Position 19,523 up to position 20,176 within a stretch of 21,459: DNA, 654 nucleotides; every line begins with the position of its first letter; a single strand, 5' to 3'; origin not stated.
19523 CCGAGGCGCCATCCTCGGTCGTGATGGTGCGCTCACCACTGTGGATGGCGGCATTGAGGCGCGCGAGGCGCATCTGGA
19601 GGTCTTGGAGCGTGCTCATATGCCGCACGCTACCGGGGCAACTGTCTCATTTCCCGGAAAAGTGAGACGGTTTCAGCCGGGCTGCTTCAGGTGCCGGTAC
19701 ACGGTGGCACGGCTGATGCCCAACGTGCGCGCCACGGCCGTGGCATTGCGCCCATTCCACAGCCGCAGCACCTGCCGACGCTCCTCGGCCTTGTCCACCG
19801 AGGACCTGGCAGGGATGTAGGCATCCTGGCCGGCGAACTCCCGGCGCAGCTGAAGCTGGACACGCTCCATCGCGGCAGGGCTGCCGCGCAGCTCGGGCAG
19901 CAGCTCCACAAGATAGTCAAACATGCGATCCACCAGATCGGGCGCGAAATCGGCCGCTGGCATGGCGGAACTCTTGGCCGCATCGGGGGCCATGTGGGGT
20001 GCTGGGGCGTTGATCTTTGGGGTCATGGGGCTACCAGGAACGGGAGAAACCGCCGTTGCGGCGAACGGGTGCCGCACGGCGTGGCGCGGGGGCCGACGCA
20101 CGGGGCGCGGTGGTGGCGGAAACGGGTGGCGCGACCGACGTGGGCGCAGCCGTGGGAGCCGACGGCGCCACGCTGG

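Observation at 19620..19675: A 35-nt dyad element occurs twice, each time starting on a TGA stop and exactly 59 nt from stop to next ATG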

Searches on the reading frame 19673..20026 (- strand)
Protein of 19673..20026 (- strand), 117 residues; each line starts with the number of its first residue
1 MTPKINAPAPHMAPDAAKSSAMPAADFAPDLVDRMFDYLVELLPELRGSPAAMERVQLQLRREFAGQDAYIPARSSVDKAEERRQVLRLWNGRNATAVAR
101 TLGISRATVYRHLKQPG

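Call 9: search_protein_families(library=pfam, proteins=[window:19673-20026:-])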
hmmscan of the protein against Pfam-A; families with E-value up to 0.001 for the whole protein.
window:19673-20026:- (117 aa): 8 families
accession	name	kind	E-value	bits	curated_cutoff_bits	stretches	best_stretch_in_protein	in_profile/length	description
PF08765.17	Mor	-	6.4e-07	29.8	24.9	1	54-114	33-93/107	Mor transcription activator family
PF13384.12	HTH_23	-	8.8e-07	29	24.6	1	80-115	4-40/50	Homeodomain-like domain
PF13309.12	HTH_22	-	3.4e-05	24.2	29.6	1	97-114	46-63/63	HTH domain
PF13518.12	HTH_28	-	3.5e-05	24.2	25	1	83-115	2-35/52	Helix-turn-helix domain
PF02796.21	HTH_7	-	6.1e-05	23.5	23.8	1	87-113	16-42/45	Helix-turn-helix domain of resolvase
PF12840.13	HTH_20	-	8.8e-05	22.8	27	1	91-115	17-41/51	Helix-turn-helix domain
PF02954.25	HTH_8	-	0.00024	21.2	22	1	94-115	20-41/42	Bacterial regulatory protein, Fis family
PF13936.12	HTH_38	-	0.00081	19.5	27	0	81-115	8-43/44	Helix-turn-helix domain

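Call 11: find_related_loci(query=window:19673-20026:-, collection=viral_contigs, flank=6000)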
Query window:19673-20026:- (117 aa) in viral_contigs; peptide patterns used: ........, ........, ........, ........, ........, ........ (x = any residue, [..] = any of these).
37 stretches matched a pattern; 19 encode a relative of the query (tblastn E <= 1e-3); 19 distinct loci.
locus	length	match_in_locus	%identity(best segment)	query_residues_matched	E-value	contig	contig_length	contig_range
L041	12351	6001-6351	99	1-117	1e-75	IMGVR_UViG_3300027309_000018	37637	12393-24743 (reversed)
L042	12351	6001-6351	97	1-117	1e-74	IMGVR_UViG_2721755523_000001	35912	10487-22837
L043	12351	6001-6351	97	1-117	4e-74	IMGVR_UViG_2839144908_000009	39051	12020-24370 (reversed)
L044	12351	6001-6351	91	1-117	8e-71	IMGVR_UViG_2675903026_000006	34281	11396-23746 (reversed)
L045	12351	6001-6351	89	1-117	3e-68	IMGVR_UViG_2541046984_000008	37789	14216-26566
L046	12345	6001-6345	89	3-117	6e-65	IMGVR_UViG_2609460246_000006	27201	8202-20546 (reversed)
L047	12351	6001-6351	84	1-117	6e-63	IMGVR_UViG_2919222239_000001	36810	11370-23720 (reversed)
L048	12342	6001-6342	84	1-114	1e-59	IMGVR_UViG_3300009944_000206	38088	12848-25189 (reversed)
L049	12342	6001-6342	84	1-114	7e-60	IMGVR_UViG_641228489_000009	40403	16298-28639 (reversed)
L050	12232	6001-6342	84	1-114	7e-60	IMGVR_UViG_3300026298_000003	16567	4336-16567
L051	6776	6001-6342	84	1-114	2e-59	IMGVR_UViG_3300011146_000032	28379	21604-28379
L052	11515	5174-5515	84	1-114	2e-59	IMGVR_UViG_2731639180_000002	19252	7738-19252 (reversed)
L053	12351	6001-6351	76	1-117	4e-59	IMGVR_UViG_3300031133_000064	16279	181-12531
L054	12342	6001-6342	82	1-114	2e-58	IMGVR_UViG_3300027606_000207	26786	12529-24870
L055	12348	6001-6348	74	1-117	6e-57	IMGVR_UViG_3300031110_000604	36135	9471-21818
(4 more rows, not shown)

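Call 24: find_related_loci(query=A1, collection=viral_contigs, flank=3000)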
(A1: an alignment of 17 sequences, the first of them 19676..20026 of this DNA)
Query A1 (117 aa) in viral_contigs; peptide patterns used: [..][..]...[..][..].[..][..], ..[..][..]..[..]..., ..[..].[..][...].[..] (x = any residue, [..] = any of these).
596 stretches matched a pattern (row limit reached: there are more); 284 encode a relative of the query (tblastn E <= 1e-3); the best 80 are kept; 80 distinct loci.
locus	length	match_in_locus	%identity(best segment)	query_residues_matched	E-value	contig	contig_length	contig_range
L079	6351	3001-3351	99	1-117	2e-75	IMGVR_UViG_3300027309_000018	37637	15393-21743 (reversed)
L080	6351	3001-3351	97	1-117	3e-74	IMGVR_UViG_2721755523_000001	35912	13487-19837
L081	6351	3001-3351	97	1-117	8e-74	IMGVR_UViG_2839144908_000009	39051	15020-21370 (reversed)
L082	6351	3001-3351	91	1-117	2e-70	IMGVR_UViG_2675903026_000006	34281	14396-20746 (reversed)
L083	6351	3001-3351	89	1-117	6e-68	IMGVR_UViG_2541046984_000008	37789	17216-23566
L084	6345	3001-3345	89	3-117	1e-64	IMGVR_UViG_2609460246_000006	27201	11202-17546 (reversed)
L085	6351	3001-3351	84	1-117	1e-62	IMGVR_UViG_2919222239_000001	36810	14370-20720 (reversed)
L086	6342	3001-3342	84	1-114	3e-59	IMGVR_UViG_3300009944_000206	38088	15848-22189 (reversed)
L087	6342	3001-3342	84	1-114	2e-59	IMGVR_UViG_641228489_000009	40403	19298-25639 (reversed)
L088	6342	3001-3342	84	1-114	2e-59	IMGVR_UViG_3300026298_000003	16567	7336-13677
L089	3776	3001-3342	84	1-114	4e-59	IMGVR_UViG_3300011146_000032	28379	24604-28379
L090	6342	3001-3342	84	1-114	4e-59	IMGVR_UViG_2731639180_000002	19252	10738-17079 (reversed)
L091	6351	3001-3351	76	1-117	1e-58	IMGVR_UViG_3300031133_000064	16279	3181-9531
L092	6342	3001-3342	82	1-114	5e-58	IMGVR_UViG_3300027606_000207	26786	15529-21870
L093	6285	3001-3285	80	23-117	3e-48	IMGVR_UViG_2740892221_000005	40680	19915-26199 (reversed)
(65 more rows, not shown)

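Call 37: search_dna_similar(query=window:19676-20026:-, collection=phages, mode=protein, max_rows=30, max_evalue=0.001)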
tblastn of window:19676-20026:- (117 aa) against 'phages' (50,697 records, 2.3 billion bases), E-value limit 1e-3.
No match.

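Call 39: search_solved_structures(query=window:19676-20026:-, max_evalue=1, show_alignments=2)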
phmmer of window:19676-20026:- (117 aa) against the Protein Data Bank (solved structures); distinct sequences matched with E-value up to 1: 7.
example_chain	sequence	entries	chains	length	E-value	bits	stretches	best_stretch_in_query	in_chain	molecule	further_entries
1rr7_A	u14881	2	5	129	0.0022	21.6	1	28-114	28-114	Middle operon regulator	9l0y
1res_A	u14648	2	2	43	0.062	16.9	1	82-114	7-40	GAMMA DELTA-RESOLVASE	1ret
1zr2_A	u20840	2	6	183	0.091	16.4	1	41-114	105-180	Transposon gamma-delta resolvase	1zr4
2gm4_A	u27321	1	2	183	0.12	16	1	52-114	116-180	Transposon gamma-delta resolvase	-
1gdt_A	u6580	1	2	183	0.21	15.3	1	79-114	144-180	PROTEIN (GAMMA DELTA RESOLVASE)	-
5cy1_A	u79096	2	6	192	0.55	13.9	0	54-114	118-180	Transposon Tn3 resolvase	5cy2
7r3g_B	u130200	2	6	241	0.64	13.7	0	81-115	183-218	Regulatory protein RhlR | PROSS optimized variant of RhlR with 75 mutations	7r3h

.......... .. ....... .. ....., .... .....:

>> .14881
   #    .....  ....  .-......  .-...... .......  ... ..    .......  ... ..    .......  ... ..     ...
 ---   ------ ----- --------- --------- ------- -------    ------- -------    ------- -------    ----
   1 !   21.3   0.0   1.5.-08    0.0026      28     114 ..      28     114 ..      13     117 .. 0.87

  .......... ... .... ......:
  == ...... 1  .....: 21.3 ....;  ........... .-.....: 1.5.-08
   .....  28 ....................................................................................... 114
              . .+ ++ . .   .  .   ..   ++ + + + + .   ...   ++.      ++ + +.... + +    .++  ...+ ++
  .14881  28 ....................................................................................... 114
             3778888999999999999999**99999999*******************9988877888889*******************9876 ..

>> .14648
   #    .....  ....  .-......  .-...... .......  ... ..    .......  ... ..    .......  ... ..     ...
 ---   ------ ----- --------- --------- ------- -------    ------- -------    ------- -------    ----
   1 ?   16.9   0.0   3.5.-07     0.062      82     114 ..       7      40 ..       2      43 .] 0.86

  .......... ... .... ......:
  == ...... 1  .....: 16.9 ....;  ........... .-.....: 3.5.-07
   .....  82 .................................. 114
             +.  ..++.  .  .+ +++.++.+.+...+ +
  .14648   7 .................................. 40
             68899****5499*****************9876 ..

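Call 46: find_homologous_proteins(query=window:19676-20026:-, max_evalue=0.00001)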
Query window:19676-20026:- (117 aa): 97 proteins with E <= 0.00001 among 116 candidates.
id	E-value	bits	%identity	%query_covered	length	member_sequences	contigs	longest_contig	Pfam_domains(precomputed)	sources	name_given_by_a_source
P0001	1.6e-66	239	97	100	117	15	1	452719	PF08765.18,PF13384.13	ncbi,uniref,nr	ncbi:helix-turn-helix domain-containing protein [Delftia sp. DT-2]|uniref:helix-turn-helix domain-co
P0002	5.4e-63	228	91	100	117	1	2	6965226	PF08765.18,PF13384.13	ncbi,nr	ncbi:Mor transcription activator family protein [Delftia lacustris]|nr:Mor transcription activator f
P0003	1.3e-62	227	91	100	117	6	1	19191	PF12840.14,PF08765.18,PF13384.13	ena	-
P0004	2.4e-60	219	89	100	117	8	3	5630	PF13384.13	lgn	-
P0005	5.4e-56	205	84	100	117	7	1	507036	PF08765.18,PF13384.13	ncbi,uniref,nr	ncbi:Mor transcription activator family protein [Delftia lacustris]|uniref:Mor transcription activat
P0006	2.3e-53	197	81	100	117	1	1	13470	PF13309.13,PF08765.18,PF13384.13,PF13518.13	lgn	-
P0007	8.5e-53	195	84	97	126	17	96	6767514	PF13309.13,PF08765.18,PF13384.13,PF02796.22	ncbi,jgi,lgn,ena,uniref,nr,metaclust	ncbi:Resolvase helix-turn-helix domain protein [Delftia acidovorans SPH-1]|uniref:Resolvase helix-tu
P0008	1.9e-52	194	79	100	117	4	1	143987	PF08765.18,PF13384.13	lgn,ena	-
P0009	2.1e-52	194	79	100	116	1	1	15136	PF08765.18,PF13384.13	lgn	-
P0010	4.9e-52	193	79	100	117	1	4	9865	PF12840.14,PF13309.13,PF08765.18,PF13384.13,PF13518.13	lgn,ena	-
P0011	5.1e-50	186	82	97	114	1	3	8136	PF13309.13,PF08765.18,PF02796.22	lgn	-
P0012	7.6e-50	186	74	100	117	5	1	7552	PF08765.18,PF13384.13,PF13518.13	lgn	-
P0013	8.2e-50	186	80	93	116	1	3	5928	PF13309.13,PF08765.18,PF13384.13,PF02796.22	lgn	-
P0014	1.6e-49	185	80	92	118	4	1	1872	PF13309.13,PF08765.18,PF13384.13,PF13518.13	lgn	-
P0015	2.7e-49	184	74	100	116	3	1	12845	PF08765.18,PF13384.13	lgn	-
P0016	4.3e-49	183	79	93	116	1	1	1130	PF13309.13,PF08765.18,PF13384.13,PF02796.22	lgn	-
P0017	4.3e-49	183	79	93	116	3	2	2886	PF13309.13,PF08765.18,PF13384.13,PF02796.22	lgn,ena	-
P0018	2.3e-47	178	76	93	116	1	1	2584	PF13309.13,PF08765.18,PF13384.13,PF02796.22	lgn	-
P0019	3.9e-47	177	77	91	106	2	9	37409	PF08765.18,PF13384.13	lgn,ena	-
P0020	4.8e-47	177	83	88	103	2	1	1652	PF13309.13,PF08765.18,PF02796.22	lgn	-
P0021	8.1e-44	166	82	81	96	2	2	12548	PF08765.18,PF13384.13,PF13518.13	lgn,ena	-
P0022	8.3e-43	163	76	87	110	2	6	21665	PF13309.13,PF08765.18,PF13384.13,PF13518.13,PF02796.22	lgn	-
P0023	1.8e-41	159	68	100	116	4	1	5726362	PF13309.13,PF08765.18,PF13384.13,PF02796.22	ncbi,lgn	-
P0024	1.2e-40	156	66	100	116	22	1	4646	PF13309.13,PF08765.18,PF13384.13,PF02796.22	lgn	-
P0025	2.5e-40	155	81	79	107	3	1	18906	PF13309.13,PF08765.18,PF13384.13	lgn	-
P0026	3.4e-40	155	77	79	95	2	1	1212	PF13309.13,PF08765.18,PF13384.13,PF02796.22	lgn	-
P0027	3.6e-40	155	65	100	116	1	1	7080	PF13309.13,PF08765.18,PF13384.13,PF13551.13,PF02796.22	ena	-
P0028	1.5e-39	153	75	81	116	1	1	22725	PF13309.13,PF08765.18,PF13384.13,PF02796.22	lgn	-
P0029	2.9e-39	152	64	100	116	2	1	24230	PF13309.13,PF08765.18,PF13384.13,PF02796.22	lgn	-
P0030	6.4e-39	150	66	100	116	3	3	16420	PF13309.13,PF08765.18,PF13384.13,PF02796.22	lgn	-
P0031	2.9e-37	145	74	82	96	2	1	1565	PF13309.13,PF08765.18,PF13384.13,PF13518.13,PF02796.22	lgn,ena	-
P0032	1.3e-31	127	58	91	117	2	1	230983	PF13309.13,PF08765.18,PF13384.13,PF13936.13,PF13551.13,PF13518.13,PF02796.22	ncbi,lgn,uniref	ncbi:helix-turn-helix domain-containing protein [Delftia tsuruhatensis]|uniref:helix-turn-helix doma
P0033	3.2e-28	116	59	82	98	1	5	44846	PF08765.18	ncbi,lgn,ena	-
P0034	6.6e-22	96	56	76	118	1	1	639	PF13309.13,PF08765.18,PF13384.13,PF13518.13,PF02796.22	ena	-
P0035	2.4e-21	94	52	98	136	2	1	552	PF08765.18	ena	-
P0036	6.0e-21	93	52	76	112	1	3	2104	PF08765.18,PF13384.13,PF02796.22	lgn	-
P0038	1.7e-20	91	54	76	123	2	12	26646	PF08765.18,PF13384.13,PF13551.13,PF01527.27,PF13518.13,PF02796.22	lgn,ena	-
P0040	3.8e-20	90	54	77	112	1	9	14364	PF08279.19,PF13309.13,PF08765.18,PF13384.13,PF13518.13,PF02796.22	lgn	-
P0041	4.8e-20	90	58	76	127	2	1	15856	PF13309.13,PF08765.18,PF13384.13,PF13551.13,PF13518.13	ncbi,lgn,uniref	ncbi:Mor transcription activator family protein [Paracidovorax wautersii]|uniref:Mor transcription a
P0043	6.7e-20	89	54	77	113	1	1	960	PF13309.13,PF08765.18,PF13384.13,PF13551.13,PF13518.13,PF02796.22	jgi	jgi:DNA-binding NarL/FixJ family response regulator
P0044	7.2e-20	89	47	99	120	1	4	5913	PF08765.18,PF13384.13,PF13518.13,PF02796.22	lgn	-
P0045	1.1e-19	89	54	76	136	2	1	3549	PF08765.18,PF13384.13,PF13518.13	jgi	-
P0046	2.2e-19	88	58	76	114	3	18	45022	PF08765.18,PF13384.13,PF13518.13,PF02796.22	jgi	jgi:Mor family transcriptional regulator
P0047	2.6e-19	87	55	76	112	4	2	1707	PF08765.18,PF13384.13,PF13551.13,PF13518.13,PF02796.22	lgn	-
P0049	5.3e-19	86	54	76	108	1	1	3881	PF08765.18,PF13384.13,PF13551.13,PF13518.13,PF02796.22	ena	-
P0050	5.6e-19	86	52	76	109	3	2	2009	PF08765.18,PF13384.13,PF13551.13,PF13518.13,PF02796.22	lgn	-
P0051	7.3e-19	86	52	81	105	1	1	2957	PF08765.18,PF13384.13,PF13518.13,PF02796.22,PF09339.17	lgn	-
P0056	2.5e-18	84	56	76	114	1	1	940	PF08765.18,PF13384.13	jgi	jgi:Mor family transcriptional regulator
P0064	2.2e-17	81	54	76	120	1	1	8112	PF08765.18,PF13384.13,PF02796.22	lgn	-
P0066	2.4e-17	81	55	76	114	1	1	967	PF08765.18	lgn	-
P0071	6.8e-17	80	50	74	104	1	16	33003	PF08765.18,PF13384.13,PF13518.13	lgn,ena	-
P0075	4.2e-16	77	43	97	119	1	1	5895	PF08765.18,PF13384.13,PF13518.13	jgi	-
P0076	5.4e-16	77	51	76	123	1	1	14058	PF08765.18,PF13384.13,PF13518.13,PF02796.22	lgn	-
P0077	6.2e-16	77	55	75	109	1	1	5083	PF12840.14,PF08765.18,PF13384.13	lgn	-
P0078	6.9e-16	76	46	93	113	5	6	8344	PF08765.18,PF13384.13,PF02796.22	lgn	-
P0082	3.3e-15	74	51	76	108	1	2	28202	PF08279.19,PF08765.18,PF13384.13,PF13518.13,PF02796.22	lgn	-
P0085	2.0e-14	72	44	98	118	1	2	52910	PF08765.18,PF13384.13,PF13518.13,PF02796.22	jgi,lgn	jgi:Mor family transcriptional regulator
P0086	4.8e-14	70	52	76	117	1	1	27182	PF08765.18,PF13384.13,PF13518.13,PF02796.22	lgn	-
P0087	1.6e-13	69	51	78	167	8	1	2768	PF08765.18,PF13384.13,PF02796.22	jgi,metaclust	metaclust:\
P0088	2.2e-13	68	51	70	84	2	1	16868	PF08765.18,PF13384.13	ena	-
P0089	3.0e-13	68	47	78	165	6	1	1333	PF08765.18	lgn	-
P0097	3.7e-11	61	47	78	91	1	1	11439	PF08765.18,PF02796.22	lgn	-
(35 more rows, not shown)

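Call 55: predict_structure(alignment_id=A2)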
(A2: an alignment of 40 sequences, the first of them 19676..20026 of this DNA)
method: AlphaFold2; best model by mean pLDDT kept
length: 117 residues; sequences in the alignment: 40
mean_pLDDT: 76.2   pTM: 0.39
mean pLDDT of the five models: 76.2, 74.0, 73.0, 72.6, 72.5
residues with pLDDT >= 90: 25; 70-90: 49; 50-70: 39; < 50: 4
segments of 3 or more residues with pLDDT < 50: none
pLDDT, mean of each block of 10 residues (from residue 1): 54 61 55 85 86 86 66 67 91 91 93 80
secondary structure, 60 per line:
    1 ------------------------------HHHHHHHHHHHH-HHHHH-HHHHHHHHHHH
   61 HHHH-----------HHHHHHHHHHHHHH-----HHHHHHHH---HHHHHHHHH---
elements in order: H31-42 H44-48 H50-64 H76-89 H95-102 H106-114

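Call 59: find_encoding_contigs(protein=window:19673-20026:-, flank=10000, max_places=3)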
Protein window:19673-20026:- (117 aa): 5 contigs read that carry it; 2 places shown.
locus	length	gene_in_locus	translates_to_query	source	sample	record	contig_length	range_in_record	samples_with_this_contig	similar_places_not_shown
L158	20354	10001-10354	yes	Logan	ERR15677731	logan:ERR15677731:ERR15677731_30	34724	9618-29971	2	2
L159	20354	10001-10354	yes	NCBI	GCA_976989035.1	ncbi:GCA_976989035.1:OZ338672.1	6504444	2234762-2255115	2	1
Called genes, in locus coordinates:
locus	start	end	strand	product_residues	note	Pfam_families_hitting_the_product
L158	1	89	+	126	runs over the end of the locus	-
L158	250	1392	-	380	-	PF13588:HSDR_N_2 (faint), PF04313:HSDR_N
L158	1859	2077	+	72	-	-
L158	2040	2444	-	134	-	-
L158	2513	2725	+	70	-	-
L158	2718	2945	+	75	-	-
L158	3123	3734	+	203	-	-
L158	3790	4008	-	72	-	-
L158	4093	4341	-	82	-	-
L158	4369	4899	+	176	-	PF06892:Phage_CP76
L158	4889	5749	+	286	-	-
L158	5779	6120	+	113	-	-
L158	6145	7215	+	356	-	PF07120:DUF1376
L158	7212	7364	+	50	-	-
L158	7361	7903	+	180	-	-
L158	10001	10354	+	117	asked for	PF08765:Mor (weak), PF13384:HTH_23 (weak)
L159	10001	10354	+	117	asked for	PF08765:Mor (weak), PF13384:HTH_23 (weak)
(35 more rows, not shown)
